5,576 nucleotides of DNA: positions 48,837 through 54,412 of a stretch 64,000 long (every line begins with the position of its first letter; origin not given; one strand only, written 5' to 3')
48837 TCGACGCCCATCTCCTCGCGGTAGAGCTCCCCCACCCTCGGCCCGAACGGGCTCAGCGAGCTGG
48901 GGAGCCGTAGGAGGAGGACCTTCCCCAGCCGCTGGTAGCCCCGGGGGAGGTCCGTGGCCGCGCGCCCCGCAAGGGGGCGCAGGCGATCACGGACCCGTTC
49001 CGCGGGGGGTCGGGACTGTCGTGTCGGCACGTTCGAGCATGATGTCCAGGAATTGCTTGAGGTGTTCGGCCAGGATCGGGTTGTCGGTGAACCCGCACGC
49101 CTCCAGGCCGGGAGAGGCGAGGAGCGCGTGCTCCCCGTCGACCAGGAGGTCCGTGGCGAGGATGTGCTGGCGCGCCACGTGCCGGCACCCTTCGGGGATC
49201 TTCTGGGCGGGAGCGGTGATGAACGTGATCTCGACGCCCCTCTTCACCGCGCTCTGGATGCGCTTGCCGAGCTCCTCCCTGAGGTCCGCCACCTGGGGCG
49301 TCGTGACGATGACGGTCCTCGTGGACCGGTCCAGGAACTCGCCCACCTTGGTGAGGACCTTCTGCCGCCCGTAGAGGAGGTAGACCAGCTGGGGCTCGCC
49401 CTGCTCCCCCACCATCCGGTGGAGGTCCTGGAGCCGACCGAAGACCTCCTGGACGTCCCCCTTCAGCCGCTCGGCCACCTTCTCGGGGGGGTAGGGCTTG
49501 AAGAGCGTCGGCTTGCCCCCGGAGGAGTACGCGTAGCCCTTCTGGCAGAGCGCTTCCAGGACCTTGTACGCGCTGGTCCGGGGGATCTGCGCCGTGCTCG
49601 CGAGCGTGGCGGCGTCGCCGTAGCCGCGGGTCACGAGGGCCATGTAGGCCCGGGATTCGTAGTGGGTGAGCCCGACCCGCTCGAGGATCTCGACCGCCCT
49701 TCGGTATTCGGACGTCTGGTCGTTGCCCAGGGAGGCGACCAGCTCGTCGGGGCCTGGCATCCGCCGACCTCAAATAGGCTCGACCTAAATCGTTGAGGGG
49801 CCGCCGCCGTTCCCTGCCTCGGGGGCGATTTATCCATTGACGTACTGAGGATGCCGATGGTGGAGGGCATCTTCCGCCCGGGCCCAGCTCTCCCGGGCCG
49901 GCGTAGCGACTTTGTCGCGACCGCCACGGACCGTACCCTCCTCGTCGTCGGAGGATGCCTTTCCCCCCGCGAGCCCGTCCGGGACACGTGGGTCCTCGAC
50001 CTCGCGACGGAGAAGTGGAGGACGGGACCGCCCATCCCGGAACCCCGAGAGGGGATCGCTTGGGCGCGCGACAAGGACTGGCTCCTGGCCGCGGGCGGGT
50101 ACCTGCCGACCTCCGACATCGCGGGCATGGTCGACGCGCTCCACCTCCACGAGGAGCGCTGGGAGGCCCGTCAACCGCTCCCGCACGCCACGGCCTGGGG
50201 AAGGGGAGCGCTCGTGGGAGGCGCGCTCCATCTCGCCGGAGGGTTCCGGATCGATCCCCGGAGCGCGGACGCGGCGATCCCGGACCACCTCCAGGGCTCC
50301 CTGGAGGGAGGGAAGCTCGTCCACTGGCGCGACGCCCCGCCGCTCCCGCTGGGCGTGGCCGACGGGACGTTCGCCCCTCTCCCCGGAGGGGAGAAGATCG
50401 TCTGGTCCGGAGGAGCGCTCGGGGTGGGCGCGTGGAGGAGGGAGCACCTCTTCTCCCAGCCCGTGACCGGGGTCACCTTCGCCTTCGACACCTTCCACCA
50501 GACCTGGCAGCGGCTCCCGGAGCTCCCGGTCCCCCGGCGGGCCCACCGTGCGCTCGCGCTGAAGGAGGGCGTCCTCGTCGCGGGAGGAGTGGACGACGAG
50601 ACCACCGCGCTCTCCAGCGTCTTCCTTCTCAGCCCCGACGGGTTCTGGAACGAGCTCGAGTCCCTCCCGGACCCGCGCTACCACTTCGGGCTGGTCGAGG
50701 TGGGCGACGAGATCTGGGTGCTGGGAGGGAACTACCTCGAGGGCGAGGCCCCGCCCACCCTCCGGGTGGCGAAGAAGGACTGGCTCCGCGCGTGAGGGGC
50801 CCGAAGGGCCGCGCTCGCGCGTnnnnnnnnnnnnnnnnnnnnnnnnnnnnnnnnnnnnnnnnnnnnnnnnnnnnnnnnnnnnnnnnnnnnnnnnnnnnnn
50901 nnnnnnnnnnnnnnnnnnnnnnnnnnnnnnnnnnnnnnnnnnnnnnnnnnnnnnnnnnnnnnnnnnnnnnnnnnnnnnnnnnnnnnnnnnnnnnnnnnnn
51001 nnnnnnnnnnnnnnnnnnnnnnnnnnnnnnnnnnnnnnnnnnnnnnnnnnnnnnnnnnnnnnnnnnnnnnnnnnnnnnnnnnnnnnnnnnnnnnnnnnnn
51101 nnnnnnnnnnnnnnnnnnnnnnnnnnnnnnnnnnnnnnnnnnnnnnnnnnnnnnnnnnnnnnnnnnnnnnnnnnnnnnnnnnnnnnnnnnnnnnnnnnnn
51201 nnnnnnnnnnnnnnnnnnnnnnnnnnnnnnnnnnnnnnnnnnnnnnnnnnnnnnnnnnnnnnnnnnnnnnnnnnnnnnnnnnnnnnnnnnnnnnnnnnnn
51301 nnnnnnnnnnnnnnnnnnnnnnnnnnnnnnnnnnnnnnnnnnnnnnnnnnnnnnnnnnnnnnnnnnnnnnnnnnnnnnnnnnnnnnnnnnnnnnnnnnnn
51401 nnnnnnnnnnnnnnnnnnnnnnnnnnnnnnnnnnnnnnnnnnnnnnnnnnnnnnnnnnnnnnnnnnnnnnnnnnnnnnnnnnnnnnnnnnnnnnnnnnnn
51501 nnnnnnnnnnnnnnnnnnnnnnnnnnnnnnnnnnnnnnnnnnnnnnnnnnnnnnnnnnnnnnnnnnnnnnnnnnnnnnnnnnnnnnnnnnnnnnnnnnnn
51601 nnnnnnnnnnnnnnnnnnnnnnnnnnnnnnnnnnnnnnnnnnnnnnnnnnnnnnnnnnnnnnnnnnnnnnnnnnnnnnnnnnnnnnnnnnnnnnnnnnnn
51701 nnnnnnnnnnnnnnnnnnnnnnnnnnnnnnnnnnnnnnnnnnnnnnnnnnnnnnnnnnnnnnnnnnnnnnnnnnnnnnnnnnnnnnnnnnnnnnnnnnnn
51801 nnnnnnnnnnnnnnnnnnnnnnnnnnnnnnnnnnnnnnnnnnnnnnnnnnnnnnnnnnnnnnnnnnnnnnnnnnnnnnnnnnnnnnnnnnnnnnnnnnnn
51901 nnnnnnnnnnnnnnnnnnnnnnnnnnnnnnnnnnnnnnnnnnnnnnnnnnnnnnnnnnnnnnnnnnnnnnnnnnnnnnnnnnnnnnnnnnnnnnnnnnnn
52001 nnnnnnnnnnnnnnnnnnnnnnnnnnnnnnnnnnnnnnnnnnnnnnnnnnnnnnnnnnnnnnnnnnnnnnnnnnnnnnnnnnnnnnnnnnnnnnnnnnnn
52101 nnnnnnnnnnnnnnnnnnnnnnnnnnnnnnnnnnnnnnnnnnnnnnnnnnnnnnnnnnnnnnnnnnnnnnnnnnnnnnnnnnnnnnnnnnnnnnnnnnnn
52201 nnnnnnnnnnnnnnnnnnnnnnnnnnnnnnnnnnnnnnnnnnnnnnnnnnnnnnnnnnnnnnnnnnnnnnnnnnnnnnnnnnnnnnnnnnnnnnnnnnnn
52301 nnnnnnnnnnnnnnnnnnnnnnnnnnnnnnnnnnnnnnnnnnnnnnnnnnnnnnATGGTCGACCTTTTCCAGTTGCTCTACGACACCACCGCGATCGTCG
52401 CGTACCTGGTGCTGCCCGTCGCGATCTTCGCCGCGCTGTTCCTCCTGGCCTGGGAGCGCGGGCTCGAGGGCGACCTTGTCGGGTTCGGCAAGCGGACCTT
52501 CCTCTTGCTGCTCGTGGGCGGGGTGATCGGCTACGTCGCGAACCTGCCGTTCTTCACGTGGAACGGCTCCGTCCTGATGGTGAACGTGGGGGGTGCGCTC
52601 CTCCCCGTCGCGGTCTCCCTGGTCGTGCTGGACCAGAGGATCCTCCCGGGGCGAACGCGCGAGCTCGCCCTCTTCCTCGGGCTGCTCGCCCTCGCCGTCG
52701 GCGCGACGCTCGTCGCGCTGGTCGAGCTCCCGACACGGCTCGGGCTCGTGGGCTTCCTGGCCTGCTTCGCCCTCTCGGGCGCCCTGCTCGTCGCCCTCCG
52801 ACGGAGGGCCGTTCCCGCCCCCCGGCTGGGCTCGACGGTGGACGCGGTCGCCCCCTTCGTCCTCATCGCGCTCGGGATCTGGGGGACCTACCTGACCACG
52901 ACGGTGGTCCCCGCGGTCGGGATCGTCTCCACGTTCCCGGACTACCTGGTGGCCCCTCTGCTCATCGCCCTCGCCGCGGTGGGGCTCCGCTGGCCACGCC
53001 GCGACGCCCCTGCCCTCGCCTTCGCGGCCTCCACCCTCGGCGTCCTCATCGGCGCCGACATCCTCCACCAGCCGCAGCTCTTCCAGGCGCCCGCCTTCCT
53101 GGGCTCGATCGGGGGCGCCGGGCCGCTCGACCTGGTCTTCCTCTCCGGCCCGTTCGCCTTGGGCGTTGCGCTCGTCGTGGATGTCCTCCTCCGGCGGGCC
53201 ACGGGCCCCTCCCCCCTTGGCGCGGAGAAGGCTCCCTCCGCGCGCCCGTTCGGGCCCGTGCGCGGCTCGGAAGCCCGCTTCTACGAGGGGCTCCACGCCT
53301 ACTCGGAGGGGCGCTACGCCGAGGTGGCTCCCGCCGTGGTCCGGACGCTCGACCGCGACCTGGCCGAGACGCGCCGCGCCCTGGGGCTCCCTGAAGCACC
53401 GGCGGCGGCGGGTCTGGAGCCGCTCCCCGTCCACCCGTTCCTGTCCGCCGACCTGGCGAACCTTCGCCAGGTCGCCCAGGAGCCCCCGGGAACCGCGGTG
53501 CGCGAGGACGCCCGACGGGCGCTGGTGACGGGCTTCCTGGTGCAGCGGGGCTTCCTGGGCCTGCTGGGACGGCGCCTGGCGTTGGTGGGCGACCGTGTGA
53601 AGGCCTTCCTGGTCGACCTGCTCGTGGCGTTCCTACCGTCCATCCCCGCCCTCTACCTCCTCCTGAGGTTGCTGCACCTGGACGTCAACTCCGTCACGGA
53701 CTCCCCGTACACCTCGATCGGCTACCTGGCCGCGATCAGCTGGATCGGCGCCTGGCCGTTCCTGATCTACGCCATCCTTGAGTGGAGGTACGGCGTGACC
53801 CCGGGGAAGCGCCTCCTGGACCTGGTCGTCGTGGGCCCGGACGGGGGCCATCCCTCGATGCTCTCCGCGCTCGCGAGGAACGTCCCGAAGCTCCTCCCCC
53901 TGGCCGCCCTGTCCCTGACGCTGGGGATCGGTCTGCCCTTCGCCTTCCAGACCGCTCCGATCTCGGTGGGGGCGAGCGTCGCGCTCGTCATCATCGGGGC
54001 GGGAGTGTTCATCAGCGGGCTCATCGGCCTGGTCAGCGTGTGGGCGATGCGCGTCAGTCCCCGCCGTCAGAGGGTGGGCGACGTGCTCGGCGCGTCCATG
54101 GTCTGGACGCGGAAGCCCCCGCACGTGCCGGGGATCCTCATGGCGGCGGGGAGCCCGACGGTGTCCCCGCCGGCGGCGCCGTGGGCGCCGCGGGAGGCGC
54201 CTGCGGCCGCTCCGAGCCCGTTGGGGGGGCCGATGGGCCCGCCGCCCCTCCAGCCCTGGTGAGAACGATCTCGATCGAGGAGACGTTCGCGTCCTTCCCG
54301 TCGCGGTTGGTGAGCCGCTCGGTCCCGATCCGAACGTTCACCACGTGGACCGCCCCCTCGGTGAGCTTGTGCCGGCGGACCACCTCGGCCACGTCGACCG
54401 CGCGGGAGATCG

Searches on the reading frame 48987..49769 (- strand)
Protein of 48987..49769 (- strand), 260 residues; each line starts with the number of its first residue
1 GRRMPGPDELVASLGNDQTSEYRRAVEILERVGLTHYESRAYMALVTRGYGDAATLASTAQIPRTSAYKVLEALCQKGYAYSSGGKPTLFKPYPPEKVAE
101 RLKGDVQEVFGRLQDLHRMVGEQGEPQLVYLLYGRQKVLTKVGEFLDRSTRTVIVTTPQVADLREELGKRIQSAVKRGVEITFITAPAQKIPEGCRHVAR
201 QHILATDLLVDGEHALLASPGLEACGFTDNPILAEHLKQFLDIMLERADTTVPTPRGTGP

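Call 85: search_protein_families(library=pfam, max_evalue=0.0001, proteins=[window:48987-49769:-])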
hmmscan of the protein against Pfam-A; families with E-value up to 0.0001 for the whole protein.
window:48987-49769:- (260 aa): 1 family
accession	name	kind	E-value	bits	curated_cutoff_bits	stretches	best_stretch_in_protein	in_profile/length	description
PF01978.25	TrmB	-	4.8e-18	65.2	25.6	1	29-96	1-68/68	Sugar-specific transcriptional regulator TrmB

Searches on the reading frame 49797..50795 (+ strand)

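Call 85: search_protein_families(library=pfam, max_evalue=0.0001, proteins=[window:49797-50795:+])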
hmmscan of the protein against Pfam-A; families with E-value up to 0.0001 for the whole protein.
window:49797-50795:+ (332 aa): 9 families
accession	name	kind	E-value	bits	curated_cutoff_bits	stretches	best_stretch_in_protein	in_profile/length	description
PF01344.31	Kelch_1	-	3.3e-17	62.1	20.1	1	35-79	1-44/46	Kelch motif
PF24681.1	Kelch_KLHDC2_KLHL20_DRC7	-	7.6e-16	58.5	50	2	32-144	100-216/221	KLHDC2/KLHL20/DRC7 Kelch-repeats domain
PF13964.12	Kelch_6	-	6.3e-13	48.7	25.3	0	42-84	8-50/50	Kelch motif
PF13418.12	Kelch_4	-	8.3e-13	48.5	21.6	1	36-82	2-49/49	Galactose oxidase, central domain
PF13415.12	Kelch_3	-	9.3e-13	48.4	22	1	46-89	2-45/48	Galactose oxidase, central domain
PF24981.1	Beta-prop_ATRN-LZTR1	-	3.3e-09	36.9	50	0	221-272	176-227/289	Attractin/LZTR1 beta-propeller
PF25210.1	Kelch_FKB95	-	4.1e-09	36.9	70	0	26-86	70-131/268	FKB95, Kelch-repeats domain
PF24996.1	NANM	-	1.3e-06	28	45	0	228-282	293-345/350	N-acetylneuraminate epimerase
PF07646.21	Kelch_2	-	1.6e-06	28.3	21.3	0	36-81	2-48/48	Kelch motif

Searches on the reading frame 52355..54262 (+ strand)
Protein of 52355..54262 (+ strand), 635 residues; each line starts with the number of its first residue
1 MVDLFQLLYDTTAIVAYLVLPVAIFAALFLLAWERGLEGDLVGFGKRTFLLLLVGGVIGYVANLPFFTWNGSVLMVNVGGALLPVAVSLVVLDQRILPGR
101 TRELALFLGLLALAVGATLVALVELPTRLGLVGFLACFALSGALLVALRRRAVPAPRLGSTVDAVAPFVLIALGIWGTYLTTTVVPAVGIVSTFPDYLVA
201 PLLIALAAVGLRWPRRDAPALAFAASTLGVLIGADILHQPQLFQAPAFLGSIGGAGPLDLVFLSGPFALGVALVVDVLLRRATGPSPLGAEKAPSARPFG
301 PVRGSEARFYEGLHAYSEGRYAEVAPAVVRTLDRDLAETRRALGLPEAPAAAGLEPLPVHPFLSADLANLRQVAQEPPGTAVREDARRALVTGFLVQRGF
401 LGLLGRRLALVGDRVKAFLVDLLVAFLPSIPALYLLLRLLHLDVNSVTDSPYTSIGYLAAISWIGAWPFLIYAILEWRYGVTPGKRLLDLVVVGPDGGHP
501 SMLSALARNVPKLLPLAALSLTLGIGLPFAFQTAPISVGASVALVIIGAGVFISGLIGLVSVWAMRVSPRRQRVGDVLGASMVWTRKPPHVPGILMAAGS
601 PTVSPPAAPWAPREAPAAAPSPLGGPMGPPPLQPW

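Call 4: search_protein_families(library=pfam, max_evalue=0.01, proteins=[window:52355-54262:+])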
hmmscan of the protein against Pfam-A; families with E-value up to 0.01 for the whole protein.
window:52355-54262:+ (635 aa): 2 families
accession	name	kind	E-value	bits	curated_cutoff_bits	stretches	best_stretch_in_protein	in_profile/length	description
PF07758.16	DUF1614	-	6.2e-16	59.3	23.9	1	165-268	70-168/171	Protein of unknown function (DUF1614)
PF06271.18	RDD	-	8.9e-16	58.9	24.1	1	409-578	2-135/137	RDD family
